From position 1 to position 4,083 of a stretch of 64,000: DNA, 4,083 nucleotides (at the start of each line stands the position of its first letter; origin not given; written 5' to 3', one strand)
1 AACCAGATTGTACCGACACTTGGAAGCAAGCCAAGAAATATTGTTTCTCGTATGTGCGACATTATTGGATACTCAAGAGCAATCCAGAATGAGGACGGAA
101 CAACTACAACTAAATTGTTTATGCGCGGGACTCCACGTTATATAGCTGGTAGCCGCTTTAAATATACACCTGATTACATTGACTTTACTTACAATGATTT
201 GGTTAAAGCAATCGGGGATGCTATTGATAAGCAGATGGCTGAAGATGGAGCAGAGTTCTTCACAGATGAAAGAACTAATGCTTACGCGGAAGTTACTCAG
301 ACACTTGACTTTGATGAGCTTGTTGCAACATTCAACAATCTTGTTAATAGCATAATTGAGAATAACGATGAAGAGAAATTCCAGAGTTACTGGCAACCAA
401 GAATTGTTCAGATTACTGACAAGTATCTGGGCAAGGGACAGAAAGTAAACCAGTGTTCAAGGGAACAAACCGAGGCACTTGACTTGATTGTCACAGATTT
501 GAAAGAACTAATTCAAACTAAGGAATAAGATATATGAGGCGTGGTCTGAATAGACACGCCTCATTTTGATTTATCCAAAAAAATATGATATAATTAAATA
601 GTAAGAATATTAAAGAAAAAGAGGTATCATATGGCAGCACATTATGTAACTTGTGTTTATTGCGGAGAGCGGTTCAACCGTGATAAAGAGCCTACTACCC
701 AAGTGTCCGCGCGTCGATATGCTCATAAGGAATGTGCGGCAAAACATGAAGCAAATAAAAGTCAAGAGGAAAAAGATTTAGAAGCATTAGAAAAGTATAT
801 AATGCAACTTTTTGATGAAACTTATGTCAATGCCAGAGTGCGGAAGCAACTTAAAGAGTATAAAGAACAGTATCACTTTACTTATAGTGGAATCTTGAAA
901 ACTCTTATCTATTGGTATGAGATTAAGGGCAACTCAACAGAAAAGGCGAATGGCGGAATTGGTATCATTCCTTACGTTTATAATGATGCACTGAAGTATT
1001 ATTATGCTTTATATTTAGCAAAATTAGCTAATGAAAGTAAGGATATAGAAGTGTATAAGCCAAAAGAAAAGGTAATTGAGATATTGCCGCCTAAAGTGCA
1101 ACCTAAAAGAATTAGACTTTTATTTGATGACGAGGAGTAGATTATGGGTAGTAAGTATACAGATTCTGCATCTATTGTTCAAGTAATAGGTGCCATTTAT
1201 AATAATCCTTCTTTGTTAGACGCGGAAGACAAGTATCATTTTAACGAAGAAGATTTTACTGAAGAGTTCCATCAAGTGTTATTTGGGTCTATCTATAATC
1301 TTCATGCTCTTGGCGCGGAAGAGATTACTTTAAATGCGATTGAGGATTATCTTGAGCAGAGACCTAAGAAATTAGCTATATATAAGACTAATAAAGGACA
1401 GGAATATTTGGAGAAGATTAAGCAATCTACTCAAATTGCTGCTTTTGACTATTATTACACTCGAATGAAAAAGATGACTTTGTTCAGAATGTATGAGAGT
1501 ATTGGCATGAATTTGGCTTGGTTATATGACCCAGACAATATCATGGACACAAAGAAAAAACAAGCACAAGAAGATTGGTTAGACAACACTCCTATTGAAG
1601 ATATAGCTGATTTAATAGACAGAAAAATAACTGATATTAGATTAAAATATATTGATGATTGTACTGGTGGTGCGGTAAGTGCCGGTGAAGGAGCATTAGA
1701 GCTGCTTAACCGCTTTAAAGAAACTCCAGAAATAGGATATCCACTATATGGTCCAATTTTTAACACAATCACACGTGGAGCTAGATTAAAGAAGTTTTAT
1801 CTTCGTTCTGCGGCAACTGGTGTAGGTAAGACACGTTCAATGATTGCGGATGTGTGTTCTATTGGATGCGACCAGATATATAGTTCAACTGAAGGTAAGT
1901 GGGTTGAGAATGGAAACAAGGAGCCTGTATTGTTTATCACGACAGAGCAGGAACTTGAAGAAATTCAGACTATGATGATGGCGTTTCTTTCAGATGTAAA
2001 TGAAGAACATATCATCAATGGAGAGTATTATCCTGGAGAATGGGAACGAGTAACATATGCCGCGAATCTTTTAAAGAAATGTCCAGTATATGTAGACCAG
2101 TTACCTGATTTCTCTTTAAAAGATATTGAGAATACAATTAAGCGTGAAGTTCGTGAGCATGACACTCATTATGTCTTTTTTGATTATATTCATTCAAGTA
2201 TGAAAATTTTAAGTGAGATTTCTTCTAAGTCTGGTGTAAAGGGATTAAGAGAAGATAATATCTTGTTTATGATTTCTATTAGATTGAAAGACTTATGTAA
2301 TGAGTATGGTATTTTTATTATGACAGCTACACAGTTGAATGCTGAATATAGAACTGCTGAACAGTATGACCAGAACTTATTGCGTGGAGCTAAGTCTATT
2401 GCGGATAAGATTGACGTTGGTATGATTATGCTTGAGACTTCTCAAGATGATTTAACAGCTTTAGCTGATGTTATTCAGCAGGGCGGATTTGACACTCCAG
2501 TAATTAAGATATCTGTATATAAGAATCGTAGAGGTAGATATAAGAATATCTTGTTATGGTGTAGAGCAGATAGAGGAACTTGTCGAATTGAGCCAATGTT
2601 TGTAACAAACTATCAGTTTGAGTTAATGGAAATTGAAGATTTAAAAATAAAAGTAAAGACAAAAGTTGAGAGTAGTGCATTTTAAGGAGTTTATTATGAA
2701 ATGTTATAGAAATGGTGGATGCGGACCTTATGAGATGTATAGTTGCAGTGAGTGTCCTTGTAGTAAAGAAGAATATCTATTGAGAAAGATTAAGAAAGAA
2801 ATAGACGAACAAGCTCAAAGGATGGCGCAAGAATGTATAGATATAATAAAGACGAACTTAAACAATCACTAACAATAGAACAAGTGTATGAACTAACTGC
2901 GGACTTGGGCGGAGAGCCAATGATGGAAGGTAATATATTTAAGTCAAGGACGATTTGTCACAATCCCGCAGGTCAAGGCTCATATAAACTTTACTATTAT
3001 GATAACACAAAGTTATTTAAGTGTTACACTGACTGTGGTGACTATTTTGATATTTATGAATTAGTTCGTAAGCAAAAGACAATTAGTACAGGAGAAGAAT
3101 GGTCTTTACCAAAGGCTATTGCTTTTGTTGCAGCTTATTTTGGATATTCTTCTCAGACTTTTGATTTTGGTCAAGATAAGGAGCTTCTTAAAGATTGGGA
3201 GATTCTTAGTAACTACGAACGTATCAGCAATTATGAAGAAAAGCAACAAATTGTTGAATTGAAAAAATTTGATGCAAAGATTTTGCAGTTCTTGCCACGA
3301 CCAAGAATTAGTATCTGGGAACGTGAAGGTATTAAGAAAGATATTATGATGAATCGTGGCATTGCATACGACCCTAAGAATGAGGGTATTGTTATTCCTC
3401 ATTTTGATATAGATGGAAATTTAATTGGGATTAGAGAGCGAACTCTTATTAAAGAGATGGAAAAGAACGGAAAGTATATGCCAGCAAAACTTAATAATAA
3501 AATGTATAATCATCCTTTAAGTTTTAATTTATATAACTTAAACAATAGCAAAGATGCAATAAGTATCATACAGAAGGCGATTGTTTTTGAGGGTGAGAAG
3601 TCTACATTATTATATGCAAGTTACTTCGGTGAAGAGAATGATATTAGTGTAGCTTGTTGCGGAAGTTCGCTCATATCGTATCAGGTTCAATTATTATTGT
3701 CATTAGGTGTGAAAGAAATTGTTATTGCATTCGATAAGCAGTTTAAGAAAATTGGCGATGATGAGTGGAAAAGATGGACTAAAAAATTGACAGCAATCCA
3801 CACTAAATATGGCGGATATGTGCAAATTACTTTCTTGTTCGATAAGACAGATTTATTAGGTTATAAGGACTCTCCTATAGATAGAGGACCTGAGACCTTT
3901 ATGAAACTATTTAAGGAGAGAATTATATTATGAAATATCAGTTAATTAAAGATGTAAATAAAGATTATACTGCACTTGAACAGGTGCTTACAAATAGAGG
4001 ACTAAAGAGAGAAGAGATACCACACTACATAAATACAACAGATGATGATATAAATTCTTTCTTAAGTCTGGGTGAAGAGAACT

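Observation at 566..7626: Three near-identical promoters built as TTGATT, 17-bp spacer, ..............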

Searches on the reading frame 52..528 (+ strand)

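Call 12: search_protein_families(library=pfam, proteins=[window:52-528:+], max_evalue=0.01)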
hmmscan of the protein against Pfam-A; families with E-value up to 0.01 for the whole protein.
window:52-528:+ (158 aa): 0 families

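Call 13: search_protein_families(library=phrogs, proteins=[window:52-528:+], max_evalue=0.001)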
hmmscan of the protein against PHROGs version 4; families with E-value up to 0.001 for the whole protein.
window:52-528:+ (158 aa): 1 family
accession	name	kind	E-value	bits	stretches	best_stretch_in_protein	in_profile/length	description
phrog_124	-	DNA, RNA and nucleotide metabolism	4.4e-08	33.9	1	1-155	200-330/382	Sak4-like ssDNA annealing protein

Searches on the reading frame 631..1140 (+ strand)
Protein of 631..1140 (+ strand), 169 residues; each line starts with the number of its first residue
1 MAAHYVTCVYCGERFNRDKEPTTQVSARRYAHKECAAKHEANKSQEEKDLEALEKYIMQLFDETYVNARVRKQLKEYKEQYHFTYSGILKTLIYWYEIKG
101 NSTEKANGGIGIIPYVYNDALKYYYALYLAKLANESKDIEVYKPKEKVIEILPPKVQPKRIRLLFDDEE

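Call 12: search_protein_families(library=pfam, proteins=[window:631-1140:+], max_evalue=0.01)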
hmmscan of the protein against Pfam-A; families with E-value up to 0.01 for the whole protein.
window:631-1140:+ (169 aa): 1 family
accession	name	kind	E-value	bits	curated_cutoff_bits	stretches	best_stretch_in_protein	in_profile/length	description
PF15905.10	HMMR_N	-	0.00077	19.5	30.1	1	14-76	41-102/330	Hyaluronan mediated motility receptor N-terminal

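Call 13: search_protein_families(library=phrogs, proteins=[window:631-1140:+], max_evalue=0.001)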
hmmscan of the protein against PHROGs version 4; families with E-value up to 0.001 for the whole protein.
window:631-1140:+ (169 aa): 1 family
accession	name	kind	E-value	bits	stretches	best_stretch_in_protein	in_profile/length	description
phrog_4680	-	unknown function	9.3e-25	88.5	1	5-160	4-153/164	-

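Call 39: find_encoding_contigs(protein=window:631-1140:+, flank=10000, max_places=2)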
Protein window:631-1140:+ (169 aa): 24 contigs read that carry it; 2 places shown.
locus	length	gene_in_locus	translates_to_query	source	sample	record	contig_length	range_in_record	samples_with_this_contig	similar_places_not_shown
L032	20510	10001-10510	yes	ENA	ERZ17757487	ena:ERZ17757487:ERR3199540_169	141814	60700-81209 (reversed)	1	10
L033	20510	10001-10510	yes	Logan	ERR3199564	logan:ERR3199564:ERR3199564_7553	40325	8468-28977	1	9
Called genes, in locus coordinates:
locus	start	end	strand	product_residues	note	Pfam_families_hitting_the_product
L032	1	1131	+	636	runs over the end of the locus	PF00204:DNA_gyraseB, PF01751:Toprim, PF00986:DNA_gyraseB_C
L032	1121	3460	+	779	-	PF00521:DNA_topoisoIV, PF03989:DNA_gyraseA_C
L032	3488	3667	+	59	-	-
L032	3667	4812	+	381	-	PF01068:DNA_ligase_A_M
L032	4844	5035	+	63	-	-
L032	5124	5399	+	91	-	-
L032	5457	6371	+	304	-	PF01541:GIY-YIG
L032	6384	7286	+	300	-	-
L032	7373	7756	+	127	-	PF23438:DUF7123 (weak)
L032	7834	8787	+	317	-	PF27337:YorF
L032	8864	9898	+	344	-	PF13479:AAA_24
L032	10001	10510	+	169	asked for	PF26927:Phage_SPbeta_YorH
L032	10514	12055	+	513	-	PF00772:DnaB (weak), PF03796:DnaB_C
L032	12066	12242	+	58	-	-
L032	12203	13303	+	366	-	-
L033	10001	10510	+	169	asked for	PF26927:Phage_SPbeta_YorH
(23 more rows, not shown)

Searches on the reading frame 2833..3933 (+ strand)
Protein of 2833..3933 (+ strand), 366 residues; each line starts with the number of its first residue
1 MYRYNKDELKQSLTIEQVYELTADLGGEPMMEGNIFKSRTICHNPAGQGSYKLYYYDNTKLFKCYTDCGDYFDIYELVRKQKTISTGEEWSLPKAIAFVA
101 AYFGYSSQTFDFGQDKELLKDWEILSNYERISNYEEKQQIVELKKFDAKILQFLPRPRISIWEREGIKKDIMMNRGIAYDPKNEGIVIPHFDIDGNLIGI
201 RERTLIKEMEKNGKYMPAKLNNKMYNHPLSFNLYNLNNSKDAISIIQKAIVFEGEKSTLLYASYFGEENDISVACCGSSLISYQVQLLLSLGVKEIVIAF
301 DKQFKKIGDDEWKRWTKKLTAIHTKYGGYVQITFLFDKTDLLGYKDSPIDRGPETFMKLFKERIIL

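Call 12: search_protein_families(library=pfam, proteins=[window:2833-3933:+], max_evalue=0.01)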
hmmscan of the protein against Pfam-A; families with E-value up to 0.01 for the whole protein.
window:2833-3933:+ (366 aa): 0 families

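Call 13: search_protein_families(library=phrogs, proteins=[window:2833-3933:+], max_evalue=0.001)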
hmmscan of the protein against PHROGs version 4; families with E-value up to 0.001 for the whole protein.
window:2833-3933:+ (366 aa): 3 families
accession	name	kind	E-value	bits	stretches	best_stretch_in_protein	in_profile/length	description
phrog_47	-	DNA, RNA and nucleotide metabolism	1.5e-34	120.8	1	12-365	25-335/947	DNA primase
phrog_33561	-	unknown function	1.5e-12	48.8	1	268-363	10-109/139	-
phrog_6444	-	DNA, RNA and nucleotide metabolism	8.8e-06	25.8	1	175-340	193-346/577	DNA primase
